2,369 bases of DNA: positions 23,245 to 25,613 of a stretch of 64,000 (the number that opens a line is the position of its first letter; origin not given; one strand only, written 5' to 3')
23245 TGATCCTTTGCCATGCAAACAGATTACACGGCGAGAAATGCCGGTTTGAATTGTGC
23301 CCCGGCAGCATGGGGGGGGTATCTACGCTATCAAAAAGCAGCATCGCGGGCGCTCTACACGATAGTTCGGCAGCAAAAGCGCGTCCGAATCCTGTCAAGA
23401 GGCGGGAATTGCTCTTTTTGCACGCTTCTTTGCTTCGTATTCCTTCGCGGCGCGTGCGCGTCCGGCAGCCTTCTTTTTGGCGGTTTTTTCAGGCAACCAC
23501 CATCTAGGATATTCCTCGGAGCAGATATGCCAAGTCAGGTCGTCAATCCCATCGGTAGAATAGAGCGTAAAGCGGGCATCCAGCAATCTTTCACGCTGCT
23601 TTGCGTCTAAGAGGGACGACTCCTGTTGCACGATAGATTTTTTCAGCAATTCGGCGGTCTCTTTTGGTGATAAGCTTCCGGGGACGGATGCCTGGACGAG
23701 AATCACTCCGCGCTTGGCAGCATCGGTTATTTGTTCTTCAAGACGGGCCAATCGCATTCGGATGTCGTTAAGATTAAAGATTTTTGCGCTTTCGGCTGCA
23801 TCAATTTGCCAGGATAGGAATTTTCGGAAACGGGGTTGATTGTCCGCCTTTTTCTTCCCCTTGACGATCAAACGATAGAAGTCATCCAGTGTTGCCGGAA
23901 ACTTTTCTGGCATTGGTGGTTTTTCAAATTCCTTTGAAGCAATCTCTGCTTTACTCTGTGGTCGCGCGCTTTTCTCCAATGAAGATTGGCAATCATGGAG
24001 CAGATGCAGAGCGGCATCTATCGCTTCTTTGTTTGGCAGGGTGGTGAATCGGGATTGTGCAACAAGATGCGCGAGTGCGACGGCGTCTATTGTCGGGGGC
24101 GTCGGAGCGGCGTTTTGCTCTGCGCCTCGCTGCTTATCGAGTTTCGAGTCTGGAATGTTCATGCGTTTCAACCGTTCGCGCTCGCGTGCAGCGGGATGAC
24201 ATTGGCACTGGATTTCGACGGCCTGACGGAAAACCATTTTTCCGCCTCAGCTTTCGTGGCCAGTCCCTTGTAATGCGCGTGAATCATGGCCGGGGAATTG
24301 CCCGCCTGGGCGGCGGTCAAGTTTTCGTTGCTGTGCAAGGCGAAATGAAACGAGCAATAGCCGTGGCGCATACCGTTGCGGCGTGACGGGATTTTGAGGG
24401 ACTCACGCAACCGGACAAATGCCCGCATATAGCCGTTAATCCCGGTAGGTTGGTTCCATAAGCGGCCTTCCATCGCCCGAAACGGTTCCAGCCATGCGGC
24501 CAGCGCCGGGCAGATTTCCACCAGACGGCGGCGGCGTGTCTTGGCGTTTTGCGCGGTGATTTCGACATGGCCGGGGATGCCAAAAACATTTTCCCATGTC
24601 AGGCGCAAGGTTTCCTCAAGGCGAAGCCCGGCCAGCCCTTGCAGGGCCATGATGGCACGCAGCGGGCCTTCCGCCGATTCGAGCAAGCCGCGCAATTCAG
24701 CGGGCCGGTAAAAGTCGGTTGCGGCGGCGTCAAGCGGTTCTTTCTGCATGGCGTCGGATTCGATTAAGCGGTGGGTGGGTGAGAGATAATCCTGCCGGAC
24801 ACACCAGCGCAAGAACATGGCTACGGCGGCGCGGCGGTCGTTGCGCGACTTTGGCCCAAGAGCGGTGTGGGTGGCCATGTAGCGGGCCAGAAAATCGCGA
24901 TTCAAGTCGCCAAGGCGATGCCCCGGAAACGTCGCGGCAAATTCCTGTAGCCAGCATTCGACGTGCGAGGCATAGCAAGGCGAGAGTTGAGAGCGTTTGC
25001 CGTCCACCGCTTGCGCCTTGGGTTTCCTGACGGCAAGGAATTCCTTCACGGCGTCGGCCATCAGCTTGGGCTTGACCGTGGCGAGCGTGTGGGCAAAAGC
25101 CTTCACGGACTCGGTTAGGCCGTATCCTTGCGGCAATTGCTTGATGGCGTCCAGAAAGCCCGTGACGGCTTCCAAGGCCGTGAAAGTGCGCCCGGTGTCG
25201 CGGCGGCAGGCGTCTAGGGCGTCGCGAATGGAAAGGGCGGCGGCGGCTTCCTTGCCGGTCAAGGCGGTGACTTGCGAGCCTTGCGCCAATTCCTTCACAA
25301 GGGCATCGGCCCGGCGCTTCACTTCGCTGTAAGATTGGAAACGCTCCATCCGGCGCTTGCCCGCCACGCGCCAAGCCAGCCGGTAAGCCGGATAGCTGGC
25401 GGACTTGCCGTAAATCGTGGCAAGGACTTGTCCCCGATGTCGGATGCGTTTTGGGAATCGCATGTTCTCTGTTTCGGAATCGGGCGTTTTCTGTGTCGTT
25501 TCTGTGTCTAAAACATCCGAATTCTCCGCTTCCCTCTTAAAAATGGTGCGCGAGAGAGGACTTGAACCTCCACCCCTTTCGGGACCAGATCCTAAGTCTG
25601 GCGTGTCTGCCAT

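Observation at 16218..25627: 9.3-kb integrative element in tRNA-Leu(UAG) with an int / xis-HTH / Toprim-primase core (satellite or P4-like architecture)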

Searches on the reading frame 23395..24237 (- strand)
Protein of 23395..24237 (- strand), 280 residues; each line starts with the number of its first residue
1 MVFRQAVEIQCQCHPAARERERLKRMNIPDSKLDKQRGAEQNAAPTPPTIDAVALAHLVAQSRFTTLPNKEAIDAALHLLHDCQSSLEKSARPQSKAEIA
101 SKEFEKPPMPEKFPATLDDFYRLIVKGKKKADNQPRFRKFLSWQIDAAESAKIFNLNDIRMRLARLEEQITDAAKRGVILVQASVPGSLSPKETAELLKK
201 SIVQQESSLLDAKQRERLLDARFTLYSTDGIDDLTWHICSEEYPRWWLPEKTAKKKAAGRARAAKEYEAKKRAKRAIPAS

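Call 6: search_protein_families(library=pfam, proteins=[window:23395-24237:-], max_evalue=0.01)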
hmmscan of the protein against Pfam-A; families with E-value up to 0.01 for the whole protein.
window:23395-24237:- (280 aa): 0 families

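Call 9: search_protein_families(library=ncbifam, proteins=[window:23395-24237:-], max_evalue=0.01)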
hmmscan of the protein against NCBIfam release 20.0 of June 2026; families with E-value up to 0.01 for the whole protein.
window:23395-24237:- (280 aa): 0 families

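Call 10: search_protein_families(library=phrogs, proteins=[window:23395-24237:-], max_evalue=0.01)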
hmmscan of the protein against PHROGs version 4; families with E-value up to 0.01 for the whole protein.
window:23395-24237:- (280 aa): 0 families

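Call 11: search_protein_families(library=padloc, proteins=[window:23395-24237:-], max_evalue=0.01)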
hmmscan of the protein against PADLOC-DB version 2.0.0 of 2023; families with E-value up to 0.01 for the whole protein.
window:23395-24237:- (280 aa): 0 families

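Call 70: search_protein_representatives(protein=window:23395-24162:-)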
Query: 255 residues. Proteins with E-value up to 0.001 (for the whole library): 115; up to 1e-10: 27; up to 1e-30: 2. The best 115 are listed.
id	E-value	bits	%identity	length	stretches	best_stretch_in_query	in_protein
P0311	2.4e-161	551.1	100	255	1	1-255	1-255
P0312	1.4e-42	162.4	43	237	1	15-250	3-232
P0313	1.4e-24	103.4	36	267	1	18-247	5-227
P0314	8.4e-19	84.5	41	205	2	20-117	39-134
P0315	8.8e-19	84.5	45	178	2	25-117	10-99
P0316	2.2e-17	79.9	42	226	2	26-120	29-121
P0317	1.7e-16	77.0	34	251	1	16-254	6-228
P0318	4.7e-16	75.5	41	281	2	9-122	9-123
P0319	5.8e-15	72.0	36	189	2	26-123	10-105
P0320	6.9e-15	71.7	35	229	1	28-255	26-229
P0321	1.3e-14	70.9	35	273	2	20-124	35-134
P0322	1.8e-14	70.4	41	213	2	24-115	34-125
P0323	2.3e-14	70.0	42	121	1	21-120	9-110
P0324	3.4e-14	69.4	40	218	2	27-120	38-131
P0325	7.6e-14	68.3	35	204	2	20-120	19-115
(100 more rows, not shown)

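Call 82: predict_structure(alignment_id=A6)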
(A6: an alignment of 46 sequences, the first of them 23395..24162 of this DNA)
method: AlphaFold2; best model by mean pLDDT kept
length: 255 residues; sequences in the alignment: 46
mean_pLDDT: 90.0   pTM: 0.72
mean pLDDT of the five models: 90.0, 89.8, 88.9, 88.6, 87.9
residues with pLDDT >= 90: 189; 70-90: 34; 50-70: 31; < 50: 1
segments of 3 or more residues with pLDDT < 50: none
pLDDT, mean of each block of 10 residues (from residue 1): 59 58 83 95 95 90 76 69 96 98 95 98 96 97 96 83 90 97 97 98 98 95 96 97 97 87
secondary structure, 60 per line:
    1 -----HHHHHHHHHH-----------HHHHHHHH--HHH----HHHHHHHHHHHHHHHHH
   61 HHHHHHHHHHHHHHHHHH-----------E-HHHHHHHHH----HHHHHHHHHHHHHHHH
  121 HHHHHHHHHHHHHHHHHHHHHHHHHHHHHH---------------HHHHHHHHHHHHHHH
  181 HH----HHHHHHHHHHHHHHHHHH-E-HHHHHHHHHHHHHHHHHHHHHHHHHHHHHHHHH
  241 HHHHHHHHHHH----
elements in order: H6-15 H27-34 H44-78 H92-100 H105-150 H166-182 H187-204 H208-251

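Call 87: fold_search(model_id=the predicted structure, library=pdb)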
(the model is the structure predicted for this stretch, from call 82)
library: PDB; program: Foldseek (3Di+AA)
matches with E <= 10: 109; with E <= 0.001: 0
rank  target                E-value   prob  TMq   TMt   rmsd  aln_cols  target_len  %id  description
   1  9b8p_H                1.5e+00  0.12  0.19  0.23  21.5       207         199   12  Synaptic Vesicle V-ATPase with synaptophysin and SidK, State 3, V1 (released 2024-07-03)
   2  5iiq                  2.0e+00  0.16  0.23  0.14  12.1       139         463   16  Structure of the SPX-TTM domain fragment of the yeast inorganic polyphophate polymerase Vtc4 (form B). (released 2016-04-27)
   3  7c53_A                2.4e+00  0.18  0.18  0.45  10.6       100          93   18  Crystal Structure of SARS-CoV-2 HR1 motif in complex with pan-CoVs inhibitor EK1 (released 2021-05-19)
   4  8x5p_E                2.4e+00  0.10  0.13  0.28   9.7        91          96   13  Crystal structure of MjHKUr-CoV spike HR1 in complex with EK1 peptide (released 2025-05-21)
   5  7tms_M                2.5e+00  0.09  0.20  0.22  22.6       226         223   13  V-ATPase from Saccharomyces cerevisiae, State 2 (released 2022-04-13)
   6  8p1y                  2.6e+00  0.21  0.20  0.13   9.5       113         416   12  Arabidopsis thaliana mutated variant C244S of seryl-tRNA synthetase (released 2024-05-22)
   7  7c53_F                2.6e+00  0.18  0.18  0.46  10.3        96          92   14  Crystal Structure of SARS-CoV-2 HR1 motif in complex with pan-CoVs inhibitor EK1 (released 2021-05-19)
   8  6dcf_D                2.6e+00  0.15  0.22  0.07   7.2       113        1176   12  Crystal structure of a Mycobacterium smegmatis transcription initiation complex with Rifampicin-resistant RNA polymera (released 2018-09-05)
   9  1l8d_A                2.6e+00  0.12  0.14  0.32  11.7        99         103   18  Rad50 coiled-coil Zn hook (released 2002-08-28)
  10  5f4y_A                2.6e+00  0.07  0.19  0.25  17.3       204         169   15  Structure of the SD2 domain of Human Shroom2 (released 2016-10-19)
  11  6ox7_C                2.8e+00  0.41  0.24  0.45  10.8       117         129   15  The complex of 1918 NS1-ED and the iSH2 domain of the human p85beta subunit of PI3K (released 2020-04-22)
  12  6nr8_6                2.8e+00  0.28  0.22  0.46   5.3        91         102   12  hTRiC-hPFD Class6 (released 2019-06-19)
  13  8x5p_D                2.8e+00  0.16  0.18  0.39   7.7        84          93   17  Crystal structure of MjHKUr-CoV spike HR1 in complex with EK1 peptide (released 2025-05-21)
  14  1fxk_A                2.8e+00  0.15  0.20  0.40   9.0       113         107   12  CRYSTAL STRUCTURE OF ARCHAEAL PREFOLDIN (GIMC). (released 2000-12-06)
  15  9nn1_M                2.8e+00  0.08  0.18  0.20  22.1       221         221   12  Yeast V1-ATPase bound to Rtc5p (released 2026-03-04)
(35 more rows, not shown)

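Call 89: fold_search(model_id=the predicted structure, library=viral)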
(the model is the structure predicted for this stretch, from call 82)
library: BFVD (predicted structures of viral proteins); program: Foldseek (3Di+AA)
matches with E <= 10: 347; with E <= 0.001: 0
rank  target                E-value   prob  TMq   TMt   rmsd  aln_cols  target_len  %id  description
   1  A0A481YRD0            1.8e-01  0.16  0.16  0.06  42.2       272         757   14  non-specific serine/threonine protein kinase [Marseillevirus LCMAC101]
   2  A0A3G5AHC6            2.0e-01  0.35  0.23  0.12  24.0       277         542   12  BAR domain-containing protein [Sylvanvirus sp.]
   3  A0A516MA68            2.5e-01  0.13  0.16  0.09  29.5       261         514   14  (no name in the UniProt tables at hand)
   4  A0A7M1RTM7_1          3.9e-01  0.10  0.15  0.05  36.6       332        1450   15  Uncharacterized protein [uncultured phage cr130_1]
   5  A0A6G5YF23            6.2e-01  0.30  0.24  0.32  17.9       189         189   12  (no name in the UniProt tables at hand)
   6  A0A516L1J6            6.2e-01  0.20  0.19  0.10  17.5       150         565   13  (no name in the UniProt tables at hand)
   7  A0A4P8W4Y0            6.6e-01  0.18  0.19  0.14  38.2       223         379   15  (no name in the UniProt tables at hand)
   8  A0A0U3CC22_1          7.4e-01  0.06  0.13  0.05  42.1       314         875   15  Putative tail length tape-measure protein [Pseudomonas phage SM1]
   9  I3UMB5                7.8e-01  0.25  0.25  0.15  37.6       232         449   12  Rad50/SbcC-type AAA domain-containing protein [Colwellia phage 9A]
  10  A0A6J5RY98            8.8e-01  0.44  0.25  0.40  30.3       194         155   13  Uncharacterized protein [uncultured Caudovirales phage]
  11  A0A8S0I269            8.8e-01  0.23  0.20  0.36  12.0       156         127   12  (no name in the UniProt tables at hand)
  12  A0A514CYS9            8.8e-01  0.08  0.15  0.07  22.5       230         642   13  SF3 helicase domain-containing protein (Fragment) [Picornavirales sp.]
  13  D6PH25                9.3e-01  0.35  0.24  0.20  19.4       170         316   14  (no name in the UniProt tables at hand)
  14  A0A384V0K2            9.3e-01  0.09  0.16  0.19  24.4       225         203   11  (no name in the UniProt tables at hand)
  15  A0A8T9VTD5            9.3e-01  0.08  0.17  0.07  52.7       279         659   12  (no name in the UniProt tables at hand)
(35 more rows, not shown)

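Call 90: search_protein_families(library=pfam, alignment_id=A6, max_evalue=0.01)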
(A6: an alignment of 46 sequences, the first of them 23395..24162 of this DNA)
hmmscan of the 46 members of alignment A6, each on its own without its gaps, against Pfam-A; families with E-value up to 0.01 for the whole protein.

A. member 1, window:23395-24162:- (255 aa): 0 families

B. families by the number of members that match (of 46 scanned): 3 families
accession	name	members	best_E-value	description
PF16301.11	DUF4943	2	0.0012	Domain of unknown function (DUF4943)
PF03441.19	FAD_binding_7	1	0.0013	FAD binding domain of DNA photolyase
PF15399.11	DUF4620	1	0.0037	Domain of unknown function (DUF4620)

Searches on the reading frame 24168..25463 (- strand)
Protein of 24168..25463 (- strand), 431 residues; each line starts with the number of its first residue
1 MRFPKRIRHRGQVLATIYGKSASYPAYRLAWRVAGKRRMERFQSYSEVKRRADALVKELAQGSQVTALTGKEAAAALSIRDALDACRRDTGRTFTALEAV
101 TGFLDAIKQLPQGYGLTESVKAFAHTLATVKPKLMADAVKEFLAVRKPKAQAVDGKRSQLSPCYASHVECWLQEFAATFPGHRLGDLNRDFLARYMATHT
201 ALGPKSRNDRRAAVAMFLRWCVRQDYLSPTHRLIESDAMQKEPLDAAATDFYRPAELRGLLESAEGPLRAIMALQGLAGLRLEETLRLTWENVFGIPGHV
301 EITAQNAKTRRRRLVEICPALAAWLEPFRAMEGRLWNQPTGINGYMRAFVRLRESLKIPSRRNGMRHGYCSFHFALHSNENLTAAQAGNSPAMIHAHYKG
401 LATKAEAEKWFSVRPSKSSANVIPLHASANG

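Call 6: search_protein_families(library=pfam, proteins=[window:24168-25463:-], max_evalue=0.01)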
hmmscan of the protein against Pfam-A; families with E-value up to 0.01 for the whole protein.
window:24168-25463:- (431 aa): 1 family
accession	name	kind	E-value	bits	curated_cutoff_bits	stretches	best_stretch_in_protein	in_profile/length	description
PF00589.27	Phage_integrase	-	0.0058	16.9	27.1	0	259-327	10-81/172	Phage integrase family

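Call 9: search_protein_families(library=ncbifam, proteins=[window:24168-25463:-], max_evalue=0.01)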
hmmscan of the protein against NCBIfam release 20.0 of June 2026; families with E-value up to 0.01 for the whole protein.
window:24168-25463:- (431 aa): 1 family
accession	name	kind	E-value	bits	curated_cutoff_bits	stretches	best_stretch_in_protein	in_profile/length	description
TIGR02249.1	integrase_gron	subfamily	0.0048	16.3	265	1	183-366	40-213/315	integron integrase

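Call 10: search_protein_families(library=phrogs, proteins=[window:24168-25463:-], max_evalue=0.01)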
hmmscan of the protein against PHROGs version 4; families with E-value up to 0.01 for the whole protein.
window:24168-25463:- (431 aa): 2 families
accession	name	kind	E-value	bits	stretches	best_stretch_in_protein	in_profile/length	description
phrog_1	-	integration and excision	7.9e-18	66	1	132-375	163-408/611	integrase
phrog_216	-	integration and excision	3.3e-07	30.7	1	202-332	10-142/301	integrase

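Call 11: search_protein_families(library=padloc, proteins=[window:24168-25463:-], max_evalue=0.01)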
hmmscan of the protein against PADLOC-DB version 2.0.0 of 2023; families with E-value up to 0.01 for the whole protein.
window:24168-25463:- (431 aa): 0 families

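Call 34: find_related_loci(query=window:24168-25463:-, collection=viral_contigs, flank=10000)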
Query window:24168-25463:- (431 aa) in viral_contigs; peptide patterns used: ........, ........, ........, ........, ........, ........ (x = any residue, [..] = any of these).
2 stretches matched a pattern, but none encodes a relative of the query by tblastn (E <= 1e-3).

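Call 37: search_solved_structures(query=window:24168-25463:-, max_evalue=1, show_alignments=3)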
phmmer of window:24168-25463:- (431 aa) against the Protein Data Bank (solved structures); distinct sequences matched with E-value up to 1: 2.
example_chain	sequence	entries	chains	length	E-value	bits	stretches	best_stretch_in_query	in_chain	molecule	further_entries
5dor_A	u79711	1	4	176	0.28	13.5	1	254-398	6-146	Integrase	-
4lui_A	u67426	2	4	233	0.5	12.7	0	236-316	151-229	Orotidine 5'-phosphate decarboxylase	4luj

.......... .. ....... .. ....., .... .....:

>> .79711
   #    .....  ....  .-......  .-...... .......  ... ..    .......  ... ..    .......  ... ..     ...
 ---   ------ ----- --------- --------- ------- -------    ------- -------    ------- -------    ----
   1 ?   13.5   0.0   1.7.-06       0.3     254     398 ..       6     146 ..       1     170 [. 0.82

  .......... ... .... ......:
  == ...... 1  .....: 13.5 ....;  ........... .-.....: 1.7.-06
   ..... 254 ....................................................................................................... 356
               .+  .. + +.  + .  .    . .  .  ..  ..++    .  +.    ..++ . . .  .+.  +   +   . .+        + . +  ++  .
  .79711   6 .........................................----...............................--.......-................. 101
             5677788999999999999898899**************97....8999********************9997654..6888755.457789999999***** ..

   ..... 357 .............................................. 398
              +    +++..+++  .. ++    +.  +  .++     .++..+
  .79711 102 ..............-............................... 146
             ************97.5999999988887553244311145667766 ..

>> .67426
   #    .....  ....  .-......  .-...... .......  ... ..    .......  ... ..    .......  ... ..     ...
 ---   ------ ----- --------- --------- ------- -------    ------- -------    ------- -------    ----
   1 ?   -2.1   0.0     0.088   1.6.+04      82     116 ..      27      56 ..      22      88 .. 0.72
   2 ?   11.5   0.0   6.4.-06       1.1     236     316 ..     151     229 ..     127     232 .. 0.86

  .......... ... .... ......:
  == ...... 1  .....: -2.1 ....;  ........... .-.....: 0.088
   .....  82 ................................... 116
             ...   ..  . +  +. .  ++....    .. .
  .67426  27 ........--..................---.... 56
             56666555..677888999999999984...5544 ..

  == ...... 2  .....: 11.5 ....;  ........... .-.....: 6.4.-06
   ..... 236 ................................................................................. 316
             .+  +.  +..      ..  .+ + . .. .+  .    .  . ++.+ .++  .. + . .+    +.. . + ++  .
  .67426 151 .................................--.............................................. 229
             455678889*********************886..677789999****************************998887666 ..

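Call 120: find_related_loci(query=A1, collection=viral_contigs, flank=10000)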
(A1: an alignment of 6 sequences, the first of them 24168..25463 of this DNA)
Query A1 (431 aa) in viral_contigs; peptide patterns used: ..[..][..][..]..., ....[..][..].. (x = any residue, [..] = any of these).
33 stretches matched a pattern; 1 encode a relative of the query (tblastn E <= 1e-3); 1 distinct loci.
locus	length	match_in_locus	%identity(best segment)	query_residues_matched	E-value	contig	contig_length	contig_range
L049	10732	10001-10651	28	202-415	3e-19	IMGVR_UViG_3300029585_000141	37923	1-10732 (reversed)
